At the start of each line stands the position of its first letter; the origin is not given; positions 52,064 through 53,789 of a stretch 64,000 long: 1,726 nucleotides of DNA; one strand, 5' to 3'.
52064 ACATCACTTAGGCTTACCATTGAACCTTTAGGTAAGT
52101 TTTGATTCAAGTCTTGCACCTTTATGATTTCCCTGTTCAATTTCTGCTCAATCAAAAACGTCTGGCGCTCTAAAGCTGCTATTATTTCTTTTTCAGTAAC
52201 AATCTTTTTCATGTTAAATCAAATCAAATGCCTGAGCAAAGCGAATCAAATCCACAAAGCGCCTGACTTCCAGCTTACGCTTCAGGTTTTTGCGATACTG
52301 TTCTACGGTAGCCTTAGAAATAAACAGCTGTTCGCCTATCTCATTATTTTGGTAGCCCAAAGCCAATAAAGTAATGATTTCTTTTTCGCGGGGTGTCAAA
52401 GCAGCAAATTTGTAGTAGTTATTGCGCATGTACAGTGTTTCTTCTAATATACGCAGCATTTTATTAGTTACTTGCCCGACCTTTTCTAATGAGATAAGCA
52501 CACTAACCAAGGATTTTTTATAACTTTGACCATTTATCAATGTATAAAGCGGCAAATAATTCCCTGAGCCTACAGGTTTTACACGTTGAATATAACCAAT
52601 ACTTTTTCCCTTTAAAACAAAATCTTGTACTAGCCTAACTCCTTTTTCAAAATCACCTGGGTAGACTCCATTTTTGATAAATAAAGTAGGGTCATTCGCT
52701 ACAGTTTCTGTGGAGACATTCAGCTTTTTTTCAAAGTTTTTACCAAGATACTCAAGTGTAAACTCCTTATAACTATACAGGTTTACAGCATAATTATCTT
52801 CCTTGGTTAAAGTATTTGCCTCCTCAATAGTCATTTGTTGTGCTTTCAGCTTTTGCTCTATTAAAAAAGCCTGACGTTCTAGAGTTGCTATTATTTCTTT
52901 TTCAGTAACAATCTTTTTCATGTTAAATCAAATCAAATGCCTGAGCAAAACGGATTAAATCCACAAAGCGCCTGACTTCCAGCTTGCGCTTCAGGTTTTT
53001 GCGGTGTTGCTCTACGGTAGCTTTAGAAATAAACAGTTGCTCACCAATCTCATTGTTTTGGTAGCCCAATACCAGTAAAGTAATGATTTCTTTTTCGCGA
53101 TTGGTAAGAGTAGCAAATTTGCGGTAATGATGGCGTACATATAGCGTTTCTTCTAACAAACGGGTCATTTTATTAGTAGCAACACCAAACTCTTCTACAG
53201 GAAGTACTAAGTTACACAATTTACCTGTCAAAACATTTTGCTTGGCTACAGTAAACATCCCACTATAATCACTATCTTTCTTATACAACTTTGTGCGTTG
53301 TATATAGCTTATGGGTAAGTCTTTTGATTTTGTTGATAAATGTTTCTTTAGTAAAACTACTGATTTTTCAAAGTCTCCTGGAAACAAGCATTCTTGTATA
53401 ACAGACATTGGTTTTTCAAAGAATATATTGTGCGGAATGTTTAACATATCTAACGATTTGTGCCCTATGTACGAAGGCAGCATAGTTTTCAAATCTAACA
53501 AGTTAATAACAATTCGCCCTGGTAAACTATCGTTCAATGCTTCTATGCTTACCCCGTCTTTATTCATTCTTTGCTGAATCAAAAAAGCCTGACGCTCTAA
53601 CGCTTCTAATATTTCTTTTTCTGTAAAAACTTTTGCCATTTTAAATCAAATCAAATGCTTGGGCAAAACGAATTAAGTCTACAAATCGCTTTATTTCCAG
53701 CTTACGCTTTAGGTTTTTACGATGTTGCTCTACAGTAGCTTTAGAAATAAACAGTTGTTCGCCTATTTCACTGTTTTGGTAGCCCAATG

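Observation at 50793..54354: Five tightly packed tandem LuxR-type regulator paralogs with near-identical termini and hypervariable central domains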

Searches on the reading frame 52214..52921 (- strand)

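Call 4: search_protein_families(library=pfam, proteins=[window:52214-52921:-], max_evalue=1)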
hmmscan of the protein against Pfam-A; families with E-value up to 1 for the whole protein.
window:52214-52921:- (235 aa): 7 families
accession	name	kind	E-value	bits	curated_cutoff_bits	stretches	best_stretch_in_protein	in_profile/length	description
PF00196.25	GerE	-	1.1e-18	67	23.5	1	174-229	2-57/57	Bacterial regulatory proteins, luxR family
PF08281.18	Sigma70_r4_2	-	0.00012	22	25.7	1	173-217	9-54/54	Sigma-70, region 4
PF04545.22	Sigma70_r4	-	0.00016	21.5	24.1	1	173-208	3-39/50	Sigma-70, region 4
PF07638.17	Sigma70_ECF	-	0.0036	17.7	21.1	1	160-211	121-173/185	ECF sigma factor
PF08279.18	HTH_11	-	0.0081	16.5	25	0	192-217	18-43/55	HTH domain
PF13384.12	HTH_23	-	0.027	14.7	24.6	1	181-213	9-41/50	Homeodomain-like domain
PF13412.12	HTH_24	-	0.12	12.5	21.9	1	191-215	19-43/48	Winged helix-turn-helix DNA-binding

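Call 5: search_protein_families(library=ncbifam, proteins=[window:52214-52921:-], max_evalue=1)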
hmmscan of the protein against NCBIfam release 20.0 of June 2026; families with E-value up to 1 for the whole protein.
window:52214-52921:- (235 aa): 32 families (the best 25 are shown)
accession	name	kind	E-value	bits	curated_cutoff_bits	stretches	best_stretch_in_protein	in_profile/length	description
NF052445.1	RespRegMctR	equivalog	6.4e-15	55.1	300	1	160-230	130-200/205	two-component system response regulator MctR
NF011896.0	PRK15369.1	equivalog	3.6e-13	49.6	242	1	171-234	146-209/211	two component system response regulator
NF047785.1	respo_reg_MadR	equivalog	8.2e-12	44.9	300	1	170-234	144-208/209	MadR family response regulator transcription factor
NF007505.1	PRK10100.1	equivalog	3.9e-10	39.7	250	1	159-227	129-197/204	biofilm master transcriptional regulator CsgD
NF052366.1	photon_PedR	equivalog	3.4e-09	36.7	120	1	174-230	2-58/74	photosynthetic electron transport-dependent transcriptional regulator PedR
NF007403.0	PRK09935.1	equivalog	1.1e-08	35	271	1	167-235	142-210/210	fimbria biosynthesis transcriptional regulator FimZ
TIGR03541.1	reg_near_HchA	equivalog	1.2e-08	34.8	215.6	1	168-229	165-226/232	PA1136 family autoinducer-binding transcriptional regulator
NF040749.1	tetrathio_RR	equivalog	2.1e-08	34.1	290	1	162-228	121-187/191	tetrathionate respiration response regulator TtrR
NF007419.0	PRK09958.1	equivalog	5.5e-08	32.6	251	1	171-231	140-200/204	acid-sensing system DNA-binding response regulator EvgA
NF007935.0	PRK10651.1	equivalog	1.6e-07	30.7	250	1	168-224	149-205/216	two-component system response regulator NarL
NF006900.1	PRK09390.1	equivalog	3.2e-07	30.1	255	1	170-230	138-198/203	response regulator FixJ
NF007708.0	PRK10403.1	equivalog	3.2e-07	30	343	1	153-223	132-202/215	nitrate/nitrite response regulator protein NarP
NF007018.1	PRK09483.1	equivalog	5.1e-07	29.5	280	1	171-234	145-208/217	UvrY/SirA/GacA family response regulator transcription factor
NF041508.1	BacL2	equivalog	9e-07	29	200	1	130-216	107-194/202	BacL2 family protein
TIGR03020.2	EpsA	equivalog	2.1e-06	27.5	170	1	172-221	188-237/247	XrtB/PEP-CTERM-associated transcriptional regulator EpsA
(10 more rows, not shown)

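Call 75: search_protein_families(library=padloc, proteins=[window:52214-52921:-], max_evalue=0.001)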
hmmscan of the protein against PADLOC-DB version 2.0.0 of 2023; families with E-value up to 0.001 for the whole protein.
window:52214-52921:- (235 aa): 2 families
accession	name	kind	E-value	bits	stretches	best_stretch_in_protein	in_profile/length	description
PDLC01851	CARF3--CARF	-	1.3e-07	29.3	1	141-218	176-253/279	-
PDLC01855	CARF3--CARF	-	0.00042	18.1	1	172-214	215-257/288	-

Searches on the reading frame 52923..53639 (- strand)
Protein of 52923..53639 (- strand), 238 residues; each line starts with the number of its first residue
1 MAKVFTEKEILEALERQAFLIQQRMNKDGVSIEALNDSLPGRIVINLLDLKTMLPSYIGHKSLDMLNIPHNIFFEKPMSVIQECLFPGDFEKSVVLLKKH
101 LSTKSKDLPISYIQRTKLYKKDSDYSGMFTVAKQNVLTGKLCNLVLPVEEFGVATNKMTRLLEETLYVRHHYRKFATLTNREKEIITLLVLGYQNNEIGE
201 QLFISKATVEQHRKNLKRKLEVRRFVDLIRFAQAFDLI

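Call 4: search_protein_families(library=pfam, proteins=[window:52923-53639:-], max_evalue=1)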
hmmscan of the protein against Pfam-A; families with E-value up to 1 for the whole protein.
window:52923-53639:- (238 aa): 5 families
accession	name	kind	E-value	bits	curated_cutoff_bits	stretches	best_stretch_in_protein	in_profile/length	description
PF00196.25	GerE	-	3.4e-18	65.4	23.5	1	177-232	2-57/57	Bacterial regulatory proteins, luxR family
PF08281.18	Sigma70_r4_2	-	0.00022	21.3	25.7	1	176-220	9-54/54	Sigma-70, region 4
PF04545.22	Sigma70_r4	-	0.0076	16.2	24.1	1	176-214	3-42/50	Sigma-70, region 4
PF07638.17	Sigma70_ECF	-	0.02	15.2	21.1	1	168-220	126-179/185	ECF sigma factor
PF13412.12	HTH_24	-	0.034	14.2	21.9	1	194-218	19-43/48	Winged helix-turn-helix DNA-binding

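Call 5: search_protein_families(library=ncbifam, proteins=[window:52923-53639:-], max_evalue=1)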
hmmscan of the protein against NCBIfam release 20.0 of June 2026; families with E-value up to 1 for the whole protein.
window:52923-53639:- (238 aa): 31 families (the best 25 are shown)
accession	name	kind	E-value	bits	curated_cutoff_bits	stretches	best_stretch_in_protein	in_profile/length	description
NF052445.1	RespRegMctR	equivalog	4.1e-15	55.8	300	1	164-233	131-200/205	two-component system response regulator MctR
NF011896.0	PRK15369.1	equivalog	2e-13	50.5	242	1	174-237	146-209/211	two component system response regulator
NF047785.1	respo_reg_MadR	equivalog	7.4e-13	48.3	300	1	172-237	143-208/209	MadR family response regulator transcription factor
NF007505.1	PRK10100.1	equivalog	7.9e-12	45.3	250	1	159-230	126-197/204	biofilm master transcriptional regulator CsgD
NF007403.0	PRK09935.1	equivalog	1.1e-10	41.4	271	1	174-238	146-210/210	fimbria biosynthesis transcriptional regulator FimZ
NF040749.1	tetrathio_RR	equivalog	9.1e-10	38.6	290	1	159-231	115-187/191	tetrathionate respiration response regulator TtrR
NF052366.1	photon_PedR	equivalog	9.1e-10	38.6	120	1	177-233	2-58/74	photosynthetic electron transport-dependent transcriptional regulator PedR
TIGR03541.1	reg_near_HchA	equivalog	2.7e-09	36.9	215.6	1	171-232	165-226/232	PA1136 family autoinducer-binding transcriptional regulator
NF007935.0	PRK10651.1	equivalog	1.5e-08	34.1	250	1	155-227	131-205/216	two-component system response regulator NarL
NF006900.1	PRK09390.1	equivalog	2.9e-08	33.5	255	1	171-233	136-198/203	response regulator FixJ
NF007708.0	PRK10403.1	equivalog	3.8e-08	33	343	1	154-226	130-202/215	nitrate/nitrite response regulator protein NarP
NF038181.1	reg_ATPase_IniR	equivalog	6.2e-08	31.4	750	1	174-221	763-810/827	isoniazid response ATPase/transcriptional regulator IniR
NF007419.0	PRK09958.1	equivalog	6.8e-08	32.3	251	1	173-234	139-200/204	acid-sensing system DNA-binding response regulator EvgA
TIGR03020.2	EpsA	equivalog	9.3e-08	32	170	1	175-224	188-237/247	XrtB/PEP-CTERM-associated transcriptional regulator EpsA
NF007018.1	PRK09483.1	equivalog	2e-06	27.6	280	1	174-237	145-208/217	UvrY/SirA/GacA family response regulator transcription factor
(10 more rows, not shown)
